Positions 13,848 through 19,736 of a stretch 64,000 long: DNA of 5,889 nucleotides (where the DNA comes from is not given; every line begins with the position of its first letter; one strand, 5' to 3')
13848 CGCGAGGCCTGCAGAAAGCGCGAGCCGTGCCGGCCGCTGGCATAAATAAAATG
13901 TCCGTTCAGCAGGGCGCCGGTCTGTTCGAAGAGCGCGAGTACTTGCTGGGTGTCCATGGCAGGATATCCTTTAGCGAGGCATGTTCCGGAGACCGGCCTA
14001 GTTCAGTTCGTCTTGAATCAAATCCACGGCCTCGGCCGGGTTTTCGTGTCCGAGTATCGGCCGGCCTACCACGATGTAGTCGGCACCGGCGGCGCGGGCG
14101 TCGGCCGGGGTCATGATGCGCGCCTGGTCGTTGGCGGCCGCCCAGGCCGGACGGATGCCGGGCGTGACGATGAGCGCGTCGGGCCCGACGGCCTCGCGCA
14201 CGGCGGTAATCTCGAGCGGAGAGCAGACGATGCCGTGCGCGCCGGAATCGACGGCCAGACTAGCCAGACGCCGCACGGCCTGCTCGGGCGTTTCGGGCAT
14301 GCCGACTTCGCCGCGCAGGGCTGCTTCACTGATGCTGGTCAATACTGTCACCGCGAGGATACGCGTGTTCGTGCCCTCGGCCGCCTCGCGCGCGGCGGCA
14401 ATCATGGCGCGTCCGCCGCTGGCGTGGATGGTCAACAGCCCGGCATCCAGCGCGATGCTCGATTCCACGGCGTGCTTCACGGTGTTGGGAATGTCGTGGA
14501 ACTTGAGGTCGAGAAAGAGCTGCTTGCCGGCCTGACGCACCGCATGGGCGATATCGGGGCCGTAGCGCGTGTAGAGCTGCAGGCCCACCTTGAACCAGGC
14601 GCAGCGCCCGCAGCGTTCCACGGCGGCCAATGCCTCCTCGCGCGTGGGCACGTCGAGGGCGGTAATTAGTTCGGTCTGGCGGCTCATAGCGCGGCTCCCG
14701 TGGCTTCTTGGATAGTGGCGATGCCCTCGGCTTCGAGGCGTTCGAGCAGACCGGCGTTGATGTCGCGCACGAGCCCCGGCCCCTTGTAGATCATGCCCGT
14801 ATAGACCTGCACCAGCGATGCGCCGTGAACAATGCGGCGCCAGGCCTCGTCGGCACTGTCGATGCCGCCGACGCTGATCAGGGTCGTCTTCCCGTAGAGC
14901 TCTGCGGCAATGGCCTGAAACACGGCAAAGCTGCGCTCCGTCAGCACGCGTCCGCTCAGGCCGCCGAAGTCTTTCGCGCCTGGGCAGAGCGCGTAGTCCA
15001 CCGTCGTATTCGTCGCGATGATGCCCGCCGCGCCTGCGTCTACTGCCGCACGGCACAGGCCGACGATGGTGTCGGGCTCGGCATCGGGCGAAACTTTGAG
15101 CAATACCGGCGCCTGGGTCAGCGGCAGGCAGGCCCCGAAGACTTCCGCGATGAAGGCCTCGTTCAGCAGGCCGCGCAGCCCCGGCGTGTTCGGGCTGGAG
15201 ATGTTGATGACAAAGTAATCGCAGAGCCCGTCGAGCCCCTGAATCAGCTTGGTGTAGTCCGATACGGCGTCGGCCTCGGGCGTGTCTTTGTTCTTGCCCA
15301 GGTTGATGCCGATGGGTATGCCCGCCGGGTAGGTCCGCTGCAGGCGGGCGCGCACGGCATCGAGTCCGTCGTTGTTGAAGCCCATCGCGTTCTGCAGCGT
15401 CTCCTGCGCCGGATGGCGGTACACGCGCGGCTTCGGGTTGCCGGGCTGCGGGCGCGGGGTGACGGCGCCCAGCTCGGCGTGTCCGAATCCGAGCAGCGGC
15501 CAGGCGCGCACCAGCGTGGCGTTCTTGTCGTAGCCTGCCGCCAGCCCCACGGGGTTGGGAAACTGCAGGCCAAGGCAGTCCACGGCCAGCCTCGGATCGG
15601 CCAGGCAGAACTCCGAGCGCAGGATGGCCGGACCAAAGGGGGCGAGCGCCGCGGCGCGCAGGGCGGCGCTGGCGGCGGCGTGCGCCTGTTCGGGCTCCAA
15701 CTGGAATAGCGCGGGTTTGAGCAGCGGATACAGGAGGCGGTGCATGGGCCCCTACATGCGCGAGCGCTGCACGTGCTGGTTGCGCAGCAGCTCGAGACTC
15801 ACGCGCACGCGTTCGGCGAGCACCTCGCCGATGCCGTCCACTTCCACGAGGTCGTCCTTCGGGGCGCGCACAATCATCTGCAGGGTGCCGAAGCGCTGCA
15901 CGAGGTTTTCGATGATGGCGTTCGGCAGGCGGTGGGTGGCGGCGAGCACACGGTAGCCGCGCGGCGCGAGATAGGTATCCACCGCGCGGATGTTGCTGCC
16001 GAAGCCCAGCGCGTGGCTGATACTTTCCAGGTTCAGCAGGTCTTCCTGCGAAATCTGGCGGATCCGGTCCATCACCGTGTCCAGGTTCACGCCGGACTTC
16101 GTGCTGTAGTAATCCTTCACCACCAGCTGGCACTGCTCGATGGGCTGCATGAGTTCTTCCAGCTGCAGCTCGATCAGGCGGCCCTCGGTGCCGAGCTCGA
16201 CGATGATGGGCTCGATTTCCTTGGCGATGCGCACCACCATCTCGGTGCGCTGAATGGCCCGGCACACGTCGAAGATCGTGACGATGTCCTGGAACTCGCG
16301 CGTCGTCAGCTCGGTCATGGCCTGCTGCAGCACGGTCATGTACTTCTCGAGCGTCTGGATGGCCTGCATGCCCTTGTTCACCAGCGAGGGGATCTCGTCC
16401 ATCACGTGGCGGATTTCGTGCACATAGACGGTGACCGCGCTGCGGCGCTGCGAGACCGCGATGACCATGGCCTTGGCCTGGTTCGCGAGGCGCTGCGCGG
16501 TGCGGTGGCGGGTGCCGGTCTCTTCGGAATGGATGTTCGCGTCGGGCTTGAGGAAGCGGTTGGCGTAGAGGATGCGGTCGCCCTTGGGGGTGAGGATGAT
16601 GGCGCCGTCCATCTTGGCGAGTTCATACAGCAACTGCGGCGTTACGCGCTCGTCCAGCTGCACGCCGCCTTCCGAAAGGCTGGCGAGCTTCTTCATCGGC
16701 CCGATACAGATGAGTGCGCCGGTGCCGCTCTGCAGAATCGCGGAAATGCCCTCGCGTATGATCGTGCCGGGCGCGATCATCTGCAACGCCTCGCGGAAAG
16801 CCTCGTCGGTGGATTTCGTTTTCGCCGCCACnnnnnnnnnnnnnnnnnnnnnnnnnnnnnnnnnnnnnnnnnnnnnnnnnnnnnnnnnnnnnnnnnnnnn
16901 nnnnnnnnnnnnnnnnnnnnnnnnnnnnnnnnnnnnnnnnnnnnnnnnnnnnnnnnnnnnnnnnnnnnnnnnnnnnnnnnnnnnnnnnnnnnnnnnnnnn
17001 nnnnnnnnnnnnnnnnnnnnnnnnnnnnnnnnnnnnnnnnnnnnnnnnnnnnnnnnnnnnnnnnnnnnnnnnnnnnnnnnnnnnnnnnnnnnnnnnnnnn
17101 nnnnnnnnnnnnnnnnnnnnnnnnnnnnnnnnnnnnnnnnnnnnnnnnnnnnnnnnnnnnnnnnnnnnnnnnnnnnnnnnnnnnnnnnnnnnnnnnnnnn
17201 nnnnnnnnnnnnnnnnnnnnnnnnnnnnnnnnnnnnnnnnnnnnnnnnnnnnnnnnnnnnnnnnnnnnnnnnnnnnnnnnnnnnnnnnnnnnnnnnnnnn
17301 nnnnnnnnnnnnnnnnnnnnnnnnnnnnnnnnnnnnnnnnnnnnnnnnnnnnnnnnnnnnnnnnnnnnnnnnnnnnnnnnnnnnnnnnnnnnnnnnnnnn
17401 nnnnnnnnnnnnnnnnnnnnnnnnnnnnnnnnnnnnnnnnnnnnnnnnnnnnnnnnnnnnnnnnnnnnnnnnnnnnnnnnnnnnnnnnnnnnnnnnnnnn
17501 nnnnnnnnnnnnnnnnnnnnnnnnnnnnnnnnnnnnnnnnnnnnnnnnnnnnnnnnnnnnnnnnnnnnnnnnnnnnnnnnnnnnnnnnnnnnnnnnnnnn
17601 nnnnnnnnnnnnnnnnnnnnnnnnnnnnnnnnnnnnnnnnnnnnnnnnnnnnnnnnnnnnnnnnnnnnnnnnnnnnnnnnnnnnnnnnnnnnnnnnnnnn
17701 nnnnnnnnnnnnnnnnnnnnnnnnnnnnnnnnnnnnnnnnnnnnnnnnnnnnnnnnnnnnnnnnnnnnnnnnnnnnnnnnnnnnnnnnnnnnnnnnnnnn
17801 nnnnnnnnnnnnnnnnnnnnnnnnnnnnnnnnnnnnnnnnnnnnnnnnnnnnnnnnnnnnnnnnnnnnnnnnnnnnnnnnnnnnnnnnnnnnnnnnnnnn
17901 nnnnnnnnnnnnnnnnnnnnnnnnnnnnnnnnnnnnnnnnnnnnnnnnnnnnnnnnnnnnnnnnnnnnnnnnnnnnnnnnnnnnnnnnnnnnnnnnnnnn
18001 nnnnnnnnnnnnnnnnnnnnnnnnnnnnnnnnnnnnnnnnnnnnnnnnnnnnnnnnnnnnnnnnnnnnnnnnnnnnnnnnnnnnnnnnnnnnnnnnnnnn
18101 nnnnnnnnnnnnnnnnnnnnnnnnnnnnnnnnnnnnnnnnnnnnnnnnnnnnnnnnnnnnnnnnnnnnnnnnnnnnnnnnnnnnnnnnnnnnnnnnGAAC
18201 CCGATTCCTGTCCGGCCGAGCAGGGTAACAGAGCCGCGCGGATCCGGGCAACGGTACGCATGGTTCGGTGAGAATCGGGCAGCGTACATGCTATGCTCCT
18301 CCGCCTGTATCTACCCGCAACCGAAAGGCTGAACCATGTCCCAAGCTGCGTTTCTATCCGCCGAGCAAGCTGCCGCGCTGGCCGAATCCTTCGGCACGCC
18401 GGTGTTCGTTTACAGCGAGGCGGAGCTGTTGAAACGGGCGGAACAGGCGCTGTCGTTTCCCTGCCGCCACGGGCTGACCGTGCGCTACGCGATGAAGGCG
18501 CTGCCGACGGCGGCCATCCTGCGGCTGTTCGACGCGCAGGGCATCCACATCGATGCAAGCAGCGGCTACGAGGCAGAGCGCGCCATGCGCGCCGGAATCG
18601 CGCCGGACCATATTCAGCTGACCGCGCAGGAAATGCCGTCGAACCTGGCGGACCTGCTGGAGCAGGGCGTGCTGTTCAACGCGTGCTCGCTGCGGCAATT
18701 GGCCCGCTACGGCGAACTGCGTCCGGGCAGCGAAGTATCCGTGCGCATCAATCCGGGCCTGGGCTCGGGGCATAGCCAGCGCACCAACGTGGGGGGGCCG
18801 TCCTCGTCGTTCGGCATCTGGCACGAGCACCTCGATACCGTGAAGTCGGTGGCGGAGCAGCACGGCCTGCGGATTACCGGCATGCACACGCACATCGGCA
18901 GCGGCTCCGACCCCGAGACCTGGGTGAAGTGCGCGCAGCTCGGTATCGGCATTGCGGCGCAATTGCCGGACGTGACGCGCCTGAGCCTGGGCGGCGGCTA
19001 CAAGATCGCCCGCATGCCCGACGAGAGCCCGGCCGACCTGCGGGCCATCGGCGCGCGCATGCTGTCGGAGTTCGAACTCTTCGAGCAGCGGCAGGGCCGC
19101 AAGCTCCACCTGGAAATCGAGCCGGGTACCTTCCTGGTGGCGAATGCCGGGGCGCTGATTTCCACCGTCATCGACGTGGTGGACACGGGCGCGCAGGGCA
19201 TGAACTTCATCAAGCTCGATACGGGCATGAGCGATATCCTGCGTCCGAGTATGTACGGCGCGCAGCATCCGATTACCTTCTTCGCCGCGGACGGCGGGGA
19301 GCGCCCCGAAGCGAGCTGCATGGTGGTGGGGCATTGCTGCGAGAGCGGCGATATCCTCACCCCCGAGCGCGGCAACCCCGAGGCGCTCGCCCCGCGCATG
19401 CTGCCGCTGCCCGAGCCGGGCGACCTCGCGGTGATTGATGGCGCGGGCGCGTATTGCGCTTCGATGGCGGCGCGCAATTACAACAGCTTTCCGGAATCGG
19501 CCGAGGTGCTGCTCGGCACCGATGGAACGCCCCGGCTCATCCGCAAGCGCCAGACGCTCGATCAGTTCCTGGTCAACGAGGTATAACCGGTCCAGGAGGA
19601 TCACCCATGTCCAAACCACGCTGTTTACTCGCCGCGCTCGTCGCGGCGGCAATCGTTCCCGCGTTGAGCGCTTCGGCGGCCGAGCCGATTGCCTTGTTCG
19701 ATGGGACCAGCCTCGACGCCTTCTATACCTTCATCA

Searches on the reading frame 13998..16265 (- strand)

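Call 60: search_protein_families(library=pfam, proteins=[window:13998-16265:-], max_evalue=0.00001)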
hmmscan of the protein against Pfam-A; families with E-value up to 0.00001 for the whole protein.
window:13998-16265:- (755 aa): 1 family
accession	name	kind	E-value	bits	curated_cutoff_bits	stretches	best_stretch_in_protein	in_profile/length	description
PF00215.30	OMPdecase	-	3.4e-59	200.8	27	1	532-748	2-219/221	Orotidine 5'-phosphate decarboxylase / HUMPS family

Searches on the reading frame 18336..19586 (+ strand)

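Call 60: search_protein_families(library=pfam, proteins=[window:18336-19586:+], max_evalue=0.00001)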
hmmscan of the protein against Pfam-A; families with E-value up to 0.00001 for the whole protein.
window:18336-19586:+ (416 aa): 2 families
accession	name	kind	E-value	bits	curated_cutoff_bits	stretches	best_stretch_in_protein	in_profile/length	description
PF02784.22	Orn_Arg_deC_N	-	8.8e-32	110.9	23.4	1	40-269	16-247/247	Pyridoxal-dependent decarboxylase, pyridoxal binding domain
PF00278.28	Orn_DAP_Arg_deC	-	3.3e-17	63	23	1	91-371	5-95/95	Pyridoxal-dependent decarboxylase, C-terminal sheet domain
